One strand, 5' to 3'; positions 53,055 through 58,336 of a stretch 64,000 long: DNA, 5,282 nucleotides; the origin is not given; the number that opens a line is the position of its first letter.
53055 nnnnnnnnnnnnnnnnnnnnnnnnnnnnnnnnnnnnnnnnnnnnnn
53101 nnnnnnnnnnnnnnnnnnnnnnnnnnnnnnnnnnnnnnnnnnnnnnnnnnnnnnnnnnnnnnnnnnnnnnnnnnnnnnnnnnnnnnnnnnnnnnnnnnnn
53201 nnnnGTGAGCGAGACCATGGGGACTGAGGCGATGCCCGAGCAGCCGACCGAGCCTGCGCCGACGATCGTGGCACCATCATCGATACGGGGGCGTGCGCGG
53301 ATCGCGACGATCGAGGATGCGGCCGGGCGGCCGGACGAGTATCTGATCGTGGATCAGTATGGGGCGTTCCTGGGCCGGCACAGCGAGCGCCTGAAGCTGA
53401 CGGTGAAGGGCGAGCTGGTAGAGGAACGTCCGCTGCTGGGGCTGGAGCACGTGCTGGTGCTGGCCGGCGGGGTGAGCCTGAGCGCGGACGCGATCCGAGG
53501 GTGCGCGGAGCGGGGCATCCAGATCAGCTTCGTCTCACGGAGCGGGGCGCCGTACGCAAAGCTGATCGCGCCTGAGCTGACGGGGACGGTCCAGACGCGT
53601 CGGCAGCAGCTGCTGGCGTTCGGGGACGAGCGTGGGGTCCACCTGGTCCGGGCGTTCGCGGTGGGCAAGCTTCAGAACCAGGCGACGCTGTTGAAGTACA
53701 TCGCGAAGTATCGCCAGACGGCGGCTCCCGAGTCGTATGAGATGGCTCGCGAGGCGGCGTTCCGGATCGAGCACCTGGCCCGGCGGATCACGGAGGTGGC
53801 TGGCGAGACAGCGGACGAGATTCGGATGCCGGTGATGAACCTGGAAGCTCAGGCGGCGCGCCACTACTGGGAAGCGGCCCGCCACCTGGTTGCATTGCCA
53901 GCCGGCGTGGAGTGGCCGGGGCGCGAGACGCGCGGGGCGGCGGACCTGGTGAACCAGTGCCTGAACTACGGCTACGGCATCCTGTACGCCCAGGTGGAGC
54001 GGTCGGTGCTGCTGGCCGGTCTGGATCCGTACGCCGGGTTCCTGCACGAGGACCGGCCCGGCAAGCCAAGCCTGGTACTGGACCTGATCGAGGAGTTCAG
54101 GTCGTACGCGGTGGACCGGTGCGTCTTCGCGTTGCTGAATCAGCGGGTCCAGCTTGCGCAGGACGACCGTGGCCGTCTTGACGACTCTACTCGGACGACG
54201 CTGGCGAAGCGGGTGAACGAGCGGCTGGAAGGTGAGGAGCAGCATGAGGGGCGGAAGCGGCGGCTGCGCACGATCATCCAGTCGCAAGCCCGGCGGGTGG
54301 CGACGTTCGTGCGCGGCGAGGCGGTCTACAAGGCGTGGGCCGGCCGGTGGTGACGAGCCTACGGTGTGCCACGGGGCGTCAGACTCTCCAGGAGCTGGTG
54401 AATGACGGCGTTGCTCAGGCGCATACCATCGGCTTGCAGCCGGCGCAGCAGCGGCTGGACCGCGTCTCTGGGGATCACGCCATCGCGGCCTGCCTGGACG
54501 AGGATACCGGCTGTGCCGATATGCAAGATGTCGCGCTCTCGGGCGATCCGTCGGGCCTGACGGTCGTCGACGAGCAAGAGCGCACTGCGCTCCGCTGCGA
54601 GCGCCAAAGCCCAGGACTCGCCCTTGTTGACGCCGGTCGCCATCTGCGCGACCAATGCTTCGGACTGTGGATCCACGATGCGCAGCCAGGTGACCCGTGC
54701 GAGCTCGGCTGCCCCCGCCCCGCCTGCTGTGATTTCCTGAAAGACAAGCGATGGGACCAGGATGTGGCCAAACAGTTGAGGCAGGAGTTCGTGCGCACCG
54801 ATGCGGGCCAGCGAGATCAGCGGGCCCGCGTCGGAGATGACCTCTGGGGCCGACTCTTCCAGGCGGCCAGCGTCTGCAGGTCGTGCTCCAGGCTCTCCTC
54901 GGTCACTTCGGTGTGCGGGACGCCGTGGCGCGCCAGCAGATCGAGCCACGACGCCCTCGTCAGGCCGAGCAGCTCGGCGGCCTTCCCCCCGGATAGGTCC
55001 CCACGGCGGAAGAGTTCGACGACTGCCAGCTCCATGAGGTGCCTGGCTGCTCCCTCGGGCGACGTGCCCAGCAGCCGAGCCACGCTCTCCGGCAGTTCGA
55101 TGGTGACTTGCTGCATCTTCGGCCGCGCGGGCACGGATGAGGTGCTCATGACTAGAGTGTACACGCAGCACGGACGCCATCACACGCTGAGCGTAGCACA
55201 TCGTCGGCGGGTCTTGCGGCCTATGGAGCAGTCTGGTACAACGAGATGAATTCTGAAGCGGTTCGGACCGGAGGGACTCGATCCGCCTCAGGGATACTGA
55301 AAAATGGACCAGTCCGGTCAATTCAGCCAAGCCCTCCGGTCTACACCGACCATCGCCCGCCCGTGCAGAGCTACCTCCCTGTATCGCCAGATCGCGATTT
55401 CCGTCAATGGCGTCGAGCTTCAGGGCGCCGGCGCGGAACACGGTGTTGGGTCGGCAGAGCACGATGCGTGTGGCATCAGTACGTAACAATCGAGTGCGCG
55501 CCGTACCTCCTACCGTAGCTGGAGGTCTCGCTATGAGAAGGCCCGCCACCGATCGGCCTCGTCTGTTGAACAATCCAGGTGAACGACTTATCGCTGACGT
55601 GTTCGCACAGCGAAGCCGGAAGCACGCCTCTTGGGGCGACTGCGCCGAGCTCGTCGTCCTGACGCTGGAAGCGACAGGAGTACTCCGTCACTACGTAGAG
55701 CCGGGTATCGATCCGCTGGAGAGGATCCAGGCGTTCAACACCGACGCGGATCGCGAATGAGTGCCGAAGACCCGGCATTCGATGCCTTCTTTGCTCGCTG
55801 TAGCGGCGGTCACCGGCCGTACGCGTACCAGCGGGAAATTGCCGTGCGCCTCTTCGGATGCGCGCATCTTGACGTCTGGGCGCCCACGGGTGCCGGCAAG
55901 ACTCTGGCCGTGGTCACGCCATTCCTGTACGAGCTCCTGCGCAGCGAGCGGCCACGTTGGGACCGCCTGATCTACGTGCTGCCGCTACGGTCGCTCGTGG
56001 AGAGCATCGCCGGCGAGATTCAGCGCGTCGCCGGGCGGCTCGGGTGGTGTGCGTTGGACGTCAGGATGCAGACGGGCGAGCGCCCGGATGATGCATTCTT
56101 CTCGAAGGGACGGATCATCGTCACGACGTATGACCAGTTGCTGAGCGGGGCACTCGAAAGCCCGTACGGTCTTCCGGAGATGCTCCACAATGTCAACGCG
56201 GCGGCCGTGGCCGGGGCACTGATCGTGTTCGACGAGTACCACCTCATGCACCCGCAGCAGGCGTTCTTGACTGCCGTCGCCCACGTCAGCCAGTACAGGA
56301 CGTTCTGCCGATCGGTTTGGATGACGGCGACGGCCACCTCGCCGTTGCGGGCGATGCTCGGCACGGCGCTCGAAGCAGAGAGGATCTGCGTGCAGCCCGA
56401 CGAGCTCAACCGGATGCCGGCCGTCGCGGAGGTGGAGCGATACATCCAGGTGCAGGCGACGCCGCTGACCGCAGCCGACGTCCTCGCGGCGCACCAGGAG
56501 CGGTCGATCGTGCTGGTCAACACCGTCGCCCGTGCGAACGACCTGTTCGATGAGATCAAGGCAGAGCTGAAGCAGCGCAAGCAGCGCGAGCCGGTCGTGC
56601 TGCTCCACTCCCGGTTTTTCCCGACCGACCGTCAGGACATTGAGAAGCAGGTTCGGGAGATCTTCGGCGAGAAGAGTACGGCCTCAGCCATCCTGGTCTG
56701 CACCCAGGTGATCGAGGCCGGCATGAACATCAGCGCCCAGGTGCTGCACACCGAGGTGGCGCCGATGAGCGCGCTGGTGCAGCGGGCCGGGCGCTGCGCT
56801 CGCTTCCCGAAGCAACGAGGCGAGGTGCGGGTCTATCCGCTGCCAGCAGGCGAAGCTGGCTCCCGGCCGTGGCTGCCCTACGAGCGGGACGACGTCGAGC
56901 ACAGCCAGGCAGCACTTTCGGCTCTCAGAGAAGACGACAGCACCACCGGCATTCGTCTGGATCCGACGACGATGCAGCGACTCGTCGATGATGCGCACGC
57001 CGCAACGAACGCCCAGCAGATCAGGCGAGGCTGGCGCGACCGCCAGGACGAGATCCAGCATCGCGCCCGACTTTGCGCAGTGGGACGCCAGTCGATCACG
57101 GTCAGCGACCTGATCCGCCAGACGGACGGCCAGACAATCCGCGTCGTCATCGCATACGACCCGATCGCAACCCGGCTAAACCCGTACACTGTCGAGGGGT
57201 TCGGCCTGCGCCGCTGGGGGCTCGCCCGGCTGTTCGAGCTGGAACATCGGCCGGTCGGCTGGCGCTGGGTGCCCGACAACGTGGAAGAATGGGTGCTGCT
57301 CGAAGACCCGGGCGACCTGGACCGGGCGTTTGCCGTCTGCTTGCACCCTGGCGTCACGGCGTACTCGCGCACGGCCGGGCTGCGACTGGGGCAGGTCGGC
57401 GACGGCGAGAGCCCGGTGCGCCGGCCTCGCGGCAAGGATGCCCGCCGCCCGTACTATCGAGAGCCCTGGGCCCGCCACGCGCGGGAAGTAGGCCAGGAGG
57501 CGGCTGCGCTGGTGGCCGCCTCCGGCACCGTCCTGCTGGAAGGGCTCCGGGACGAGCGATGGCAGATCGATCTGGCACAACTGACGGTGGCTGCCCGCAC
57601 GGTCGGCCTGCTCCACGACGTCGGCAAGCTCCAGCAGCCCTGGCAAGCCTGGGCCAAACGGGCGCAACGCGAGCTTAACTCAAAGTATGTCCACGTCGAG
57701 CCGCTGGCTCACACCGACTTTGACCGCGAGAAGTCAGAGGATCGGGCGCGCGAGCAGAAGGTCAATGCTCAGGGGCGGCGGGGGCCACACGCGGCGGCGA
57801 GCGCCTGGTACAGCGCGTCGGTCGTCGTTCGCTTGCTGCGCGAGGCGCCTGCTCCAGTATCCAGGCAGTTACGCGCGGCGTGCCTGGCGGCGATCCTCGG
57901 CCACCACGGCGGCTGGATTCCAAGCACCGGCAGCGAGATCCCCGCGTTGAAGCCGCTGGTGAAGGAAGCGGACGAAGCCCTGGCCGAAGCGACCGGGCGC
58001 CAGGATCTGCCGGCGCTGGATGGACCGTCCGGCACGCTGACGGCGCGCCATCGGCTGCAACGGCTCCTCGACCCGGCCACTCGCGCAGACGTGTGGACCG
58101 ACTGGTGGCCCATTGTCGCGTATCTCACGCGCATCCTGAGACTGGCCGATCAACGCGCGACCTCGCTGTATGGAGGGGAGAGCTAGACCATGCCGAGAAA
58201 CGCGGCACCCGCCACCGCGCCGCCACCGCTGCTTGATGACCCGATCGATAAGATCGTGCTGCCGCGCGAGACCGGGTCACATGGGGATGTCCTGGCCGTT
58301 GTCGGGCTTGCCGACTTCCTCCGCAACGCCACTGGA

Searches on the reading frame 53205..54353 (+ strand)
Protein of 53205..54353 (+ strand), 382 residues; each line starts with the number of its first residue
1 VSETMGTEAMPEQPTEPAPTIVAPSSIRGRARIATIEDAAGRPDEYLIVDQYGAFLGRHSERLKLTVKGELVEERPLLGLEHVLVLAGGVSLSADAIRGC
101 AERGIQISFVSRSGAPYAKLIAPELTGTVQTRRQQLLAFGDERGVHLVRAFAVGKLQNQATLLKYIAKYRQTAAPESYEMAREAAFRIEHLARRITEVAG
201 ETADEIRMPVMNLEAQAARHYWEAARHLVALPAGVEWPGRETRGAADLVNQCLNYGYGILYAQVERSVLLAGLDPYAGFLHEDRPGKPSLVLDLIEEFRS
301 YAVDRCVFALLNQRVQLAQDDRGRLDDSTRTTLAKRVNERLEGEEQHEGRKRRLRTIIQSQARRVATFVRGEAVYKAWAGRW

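Call 4: search_protein_families(library=ncbifam, proteins=[window:53205-54353:+], max_evalue=0.01)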
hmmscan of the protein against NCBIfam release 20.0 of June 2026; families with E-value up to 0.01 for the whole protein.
window:53205-54353:+ (382 aa): 9 families
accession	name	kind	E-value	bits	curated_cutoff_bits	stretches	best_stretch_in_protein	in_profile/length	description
TIGR00287.1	cas1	equivalog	1.1e-75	254.8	71.7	1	47-376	2-326/327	CRISPR-associated endonuclease Cas1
TIGR03640.1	cas1_DVULG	exception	2.1e-52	178.4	385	1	47-373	6-332/340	type I-C CRISPR-associated endonuclease Cas1c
NF049935.1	cas4g_cas1g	exception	1.3e-46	159.3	560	1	44-372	214-536/546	CRISPR-associated endonuclease Cas4g/Cas1g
TIGR04093.1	cas1_CYANO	exception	1.4e-44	152.5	385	1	54-375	10-328/334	type I-D CRISPR-associated endonuclease Cas1d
TIGR03983.1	cas1_MYXAN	equivalog_domain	4.6e-25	88.3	358.05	1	47-320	14-277/347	type I-MYXAN CRISPR-associated endonuclease Cas1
TIGR03641.1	cas1_HMARI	exception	3e-22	79.3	304.1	1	75-381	29-323/324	type I-B CRISPR-associated endonuclease Cas1b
TIGR04329.1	cas1_PREFRAN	exception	1.6e-19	70.2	300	1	84-320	47-258/317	type V CRISPR-associated endonuclease Cas1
TIGR03639.1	cas1_NMENI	exception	4.9e-19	68.7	120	1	210-346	143-262/278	type II CRISPR-associated endonuclease Cas1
TIGR03638.1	cas1_ECOLI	exception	6.2e-11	42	215.6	1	230-313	149-234/269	type I-E CRISPR-associated endonuclease Cas1e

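Call 5: search_protein_families(library=pfam, proteins=[window:53205-54353:+], max_evalue=0.01)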
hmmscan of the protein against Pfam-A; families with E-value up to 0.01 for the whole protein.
window:53205-54353:+ (382 aa): 1 family
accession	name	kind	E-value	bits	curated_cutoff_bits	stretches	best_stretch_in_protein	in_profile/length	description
PF01867.21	Cas_Cas1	-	1.8e-70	237.8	22.3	1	47-338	1-282/283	CRISPR associated protein Cas1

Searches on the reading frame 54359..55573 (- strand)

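Call 11: search_protein_families(library=ncbifam, proteins=[window:54359-55573:-], max_evalue=0.01)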
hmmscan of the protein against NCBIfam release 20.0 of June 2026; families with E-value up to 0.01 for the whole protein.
window:54359-55573:- (404 aa): 0 families

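Call 35: search_protein_families(library=pfam, proteins=[window:54359-55573:-], max_evalue=0.1)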
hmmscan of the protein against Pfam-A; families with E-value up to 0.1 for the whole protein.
window:54359-55573:- (404 aa): 2 families
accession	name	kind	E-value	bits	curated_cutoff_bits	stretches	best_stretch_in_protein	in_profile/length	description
PF11848.13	DUF3368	-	2.5e-09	37.3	27.3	1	352-396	2-44/46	Domain of unknown function (DUF3368)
PF20698.3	PIN-TPR-GreABC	-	0.09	13.5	27.8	0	312-345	104-137/138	PIN domain associated with the TPR-GreAB-C-PIN system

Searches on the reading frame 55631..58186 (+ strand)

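Call 4: search_protein_families(library=ncbifam, proteins=[window:55631-58186:+], max_evalue=0.01)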
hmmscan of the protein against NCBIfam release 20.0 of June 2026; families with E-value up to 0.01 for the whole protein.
window:55631-58186:+ (851 aa): 10 families
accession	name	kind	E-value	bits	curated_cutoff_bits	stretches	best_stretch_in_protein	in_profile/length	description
TIGR02621.3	cas3_GSU0051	exception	1.4e-71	242.5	400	2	50-507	2-479/854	type I-G CRISPR-associated helicase/endonuclease Cas3g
TIGR01587.1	cas3_core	equivalog_domain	4.2e-41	141.2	102.45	1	82-429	4-355/358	CRISPR-associated helicase Cas3'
NF007248.0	PRK09694.1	equivalog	6.7e-18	64.1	569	1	293-395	564-665/878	CRISPR-associated helicase/endonuclease Cas3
TIGR04121.1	DEXH_lig_assoc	equivalog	4.5e-16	57.7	850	1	50-403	3-357/804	ligase-associated DNA damage response DEXH box helicase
TIGR01596.1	cas3_HD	equivalog_domain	5.3e-09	36.4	43.45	1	637-776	15-120/178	CRISPR-associated endonuclease Cas3''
NF040935.1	helicase_Hel308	equivalog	9.8e-05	20.7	1200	1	78-173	43-131/704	ATP-dependent DNA helicase Hel308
TIGR01054.1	rgy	equivalog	0.00012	19.8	471.7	1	48-138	67-151/1172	reverse gyrase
TIGR03158.1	cas3_cyano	exception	0.00035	19.8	69.1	0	197-388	148-355/357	type I-D CRISPR-associated helicase Cas3'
NF010338.0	PRK13767.1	equivalog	0.0012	17.2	849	0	82-127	53-102/877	ATP-dependent helicase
TIGR00643.1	recG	equivalog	0.0023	16.7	659.4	1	308-391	471-552/629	ATP-dependent DNA helicase RecG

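Call 5: search_protein_families(library=pfam, proteins=[window:55631-58186:+], max_evalue=0.01)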
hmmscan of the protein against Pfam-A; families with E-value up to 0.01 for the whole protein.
window:55631-58186:+ (851 aa): 6 families
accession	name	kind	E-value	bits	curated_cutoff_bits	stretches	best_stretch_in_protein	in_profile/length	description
PF22590.2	Cas3-like_C_2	-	2.3e-27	95.8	27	1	290-392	3-104/106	CRISPR-associated nuclease/helicase Cas3, C-terminal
PF00270.35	DEAD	-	2.5e-15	57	26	1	81-239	18-164/167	DEAD/DEAH box helicase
PF00271.37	Helicase_C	-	2.2e-09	38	23.5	1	286-392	12-109/110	Helicase conserved C-terminal domain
PF18019.7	Cas3_HD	-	2.8e-08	34.4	23.1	1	611-774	13-143/207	Cas3, HD domain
PF04851.21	ResIII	-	1.2e-06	29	22.5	1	66-235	7-162/164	Type III restriction enzyme, res subunit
PF01966.28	HD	-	0.0088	16.8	22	0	655-782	27-112/116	HD domain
